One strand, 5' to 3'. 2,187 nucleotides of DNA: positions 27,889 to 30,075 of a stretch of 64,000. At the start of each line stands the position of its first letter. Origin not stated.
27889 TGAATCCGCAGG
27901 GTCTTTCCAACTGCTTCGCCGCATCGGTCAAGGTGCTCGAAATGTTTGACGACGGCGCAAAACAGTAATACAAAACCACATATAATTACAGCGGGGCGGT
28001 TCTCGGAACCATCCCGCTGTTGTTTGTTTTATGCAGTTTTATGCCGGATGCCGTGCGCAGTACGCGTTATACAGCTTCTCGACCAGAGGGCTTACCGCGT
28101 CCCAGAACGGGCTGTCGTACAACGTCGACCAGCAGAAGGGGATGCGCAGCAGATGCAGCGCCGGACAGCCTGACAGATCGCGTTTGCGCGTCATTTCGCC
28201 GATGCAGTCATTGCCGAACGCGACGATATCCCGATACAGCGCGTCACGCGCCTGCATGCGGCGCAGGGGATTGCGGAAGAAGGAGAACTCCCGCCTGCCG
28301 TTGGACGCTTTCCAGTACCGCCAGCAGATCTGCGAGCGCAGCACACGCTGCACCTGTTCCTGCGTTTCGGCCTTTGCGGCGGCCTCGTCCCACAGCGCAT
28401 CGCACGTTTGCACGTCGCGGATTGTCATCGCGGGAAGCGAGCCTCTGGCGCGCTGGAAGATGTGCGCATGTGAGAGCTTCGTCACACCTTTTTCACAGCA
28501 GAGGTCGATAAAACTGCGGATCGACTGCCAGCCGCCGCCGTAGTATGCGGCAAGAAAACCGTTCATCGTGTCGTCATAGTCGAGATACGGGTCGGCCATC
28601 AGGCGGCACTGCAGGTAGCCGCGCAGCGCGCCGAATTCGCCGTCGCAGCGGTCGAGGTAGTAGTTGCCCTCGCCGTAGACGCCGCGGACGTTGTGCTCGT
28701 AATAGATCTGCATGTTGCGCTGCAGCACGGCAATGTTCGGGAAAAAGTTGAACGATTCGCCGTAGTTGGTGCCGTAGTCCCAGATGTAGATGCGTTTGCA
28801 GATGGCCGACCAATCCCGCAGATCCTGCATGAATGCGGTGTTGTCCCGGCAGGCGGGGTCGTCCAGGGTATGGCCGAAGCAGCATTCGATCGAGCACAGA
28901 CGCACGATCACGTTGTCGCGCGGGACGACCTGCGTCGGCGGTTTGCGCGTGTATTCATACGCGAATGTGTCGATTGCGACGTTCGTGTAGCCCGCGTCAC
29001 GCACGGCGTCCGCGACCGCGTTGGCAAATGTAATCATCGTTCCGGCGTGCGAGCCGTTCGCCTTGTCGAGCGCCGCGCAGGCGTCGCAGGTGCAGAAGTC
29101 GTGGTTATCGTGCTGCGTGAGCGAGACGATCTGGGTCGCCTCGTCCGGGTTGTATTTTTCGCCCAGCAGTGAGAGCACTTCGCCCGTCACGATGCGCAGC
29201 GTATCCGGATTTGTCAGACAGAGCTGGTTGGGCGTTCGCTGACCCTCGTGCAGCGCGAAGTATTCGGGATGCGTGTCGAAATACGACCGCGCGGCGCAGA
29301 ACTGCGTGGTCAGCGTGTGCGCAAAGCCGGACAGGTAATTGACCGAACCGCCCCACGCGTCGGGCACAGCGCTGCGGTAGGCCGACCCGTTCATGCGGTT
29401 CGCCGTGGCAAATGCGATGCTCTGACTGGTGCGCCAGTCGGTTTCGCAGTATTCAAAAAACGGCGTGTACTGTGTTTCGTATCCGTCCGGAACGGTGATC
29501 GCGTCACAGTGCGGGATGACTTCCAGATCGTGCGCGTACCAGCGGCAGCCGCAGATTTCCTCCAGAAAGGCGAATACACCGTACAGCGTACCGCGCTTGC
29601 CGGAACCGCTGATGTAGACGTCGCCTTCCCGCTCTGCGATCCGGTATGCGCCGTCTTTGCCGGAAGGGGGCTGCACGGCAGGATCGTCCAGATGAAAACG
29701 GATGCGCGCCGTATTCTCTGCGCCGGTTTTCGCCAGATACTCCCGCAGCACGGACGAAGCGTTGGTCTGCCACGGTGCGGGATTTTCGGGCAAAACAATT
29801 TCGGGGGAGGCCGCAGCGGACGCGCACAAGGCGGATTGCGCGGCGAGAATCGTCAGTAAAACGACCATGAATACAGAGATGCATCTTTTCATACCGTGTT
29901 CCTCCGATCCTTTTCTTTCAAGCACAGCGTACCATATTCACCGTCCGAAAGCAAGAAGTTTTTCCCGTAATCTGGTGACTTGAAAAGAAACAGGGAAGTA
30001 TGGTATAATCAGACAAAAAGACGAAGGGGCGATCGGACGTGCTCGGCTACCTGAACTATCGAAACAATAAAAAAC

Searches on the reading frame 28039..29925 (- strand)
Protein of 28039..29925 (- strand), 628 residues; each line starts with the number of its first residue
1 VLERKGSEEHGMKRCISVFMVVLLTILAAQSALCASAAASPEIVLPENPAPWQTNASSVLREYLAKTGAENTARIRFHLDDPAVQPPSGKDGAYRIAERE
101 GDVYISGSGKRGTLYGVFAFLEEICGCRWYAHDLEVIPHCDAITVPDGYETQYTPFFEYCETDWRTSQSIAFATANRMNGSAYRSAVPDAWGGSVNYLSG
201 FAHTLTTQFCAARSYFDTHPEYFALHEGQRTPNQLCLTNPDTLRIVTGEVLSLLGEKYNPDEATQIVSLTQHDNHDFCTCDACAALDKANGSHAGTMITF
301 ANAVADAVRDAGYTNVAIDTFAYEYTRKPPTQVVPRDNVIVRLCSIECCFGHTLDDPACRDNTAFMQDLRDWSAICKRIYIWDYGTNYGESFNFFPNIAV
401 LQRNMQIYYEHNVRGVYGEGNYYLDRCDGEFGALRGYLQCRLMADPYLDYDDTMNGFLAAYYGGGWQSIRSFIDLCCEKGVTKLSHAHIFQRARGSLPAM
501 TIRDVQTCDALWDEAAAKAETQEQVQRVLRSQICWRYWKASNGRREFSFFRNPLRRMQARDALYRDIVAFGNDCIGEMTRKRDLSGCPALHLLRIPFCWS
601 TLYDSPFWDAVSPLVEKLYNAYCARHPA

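Call 11: search_protein_families(library=pfam, proteins=[window:28039-29925:-], max_evalue=0.00001)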
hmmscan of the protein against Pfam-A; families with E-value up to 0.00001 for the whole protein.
window:28039-29925:- (628 aa): 1 family
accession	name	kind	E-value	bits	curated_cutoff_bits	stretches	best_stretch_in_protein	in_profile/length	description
PF16126.11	DUF4838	-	7.7e-85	285.3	26.6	1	129-473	1-324/325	Domain of unknown function (DUF4838)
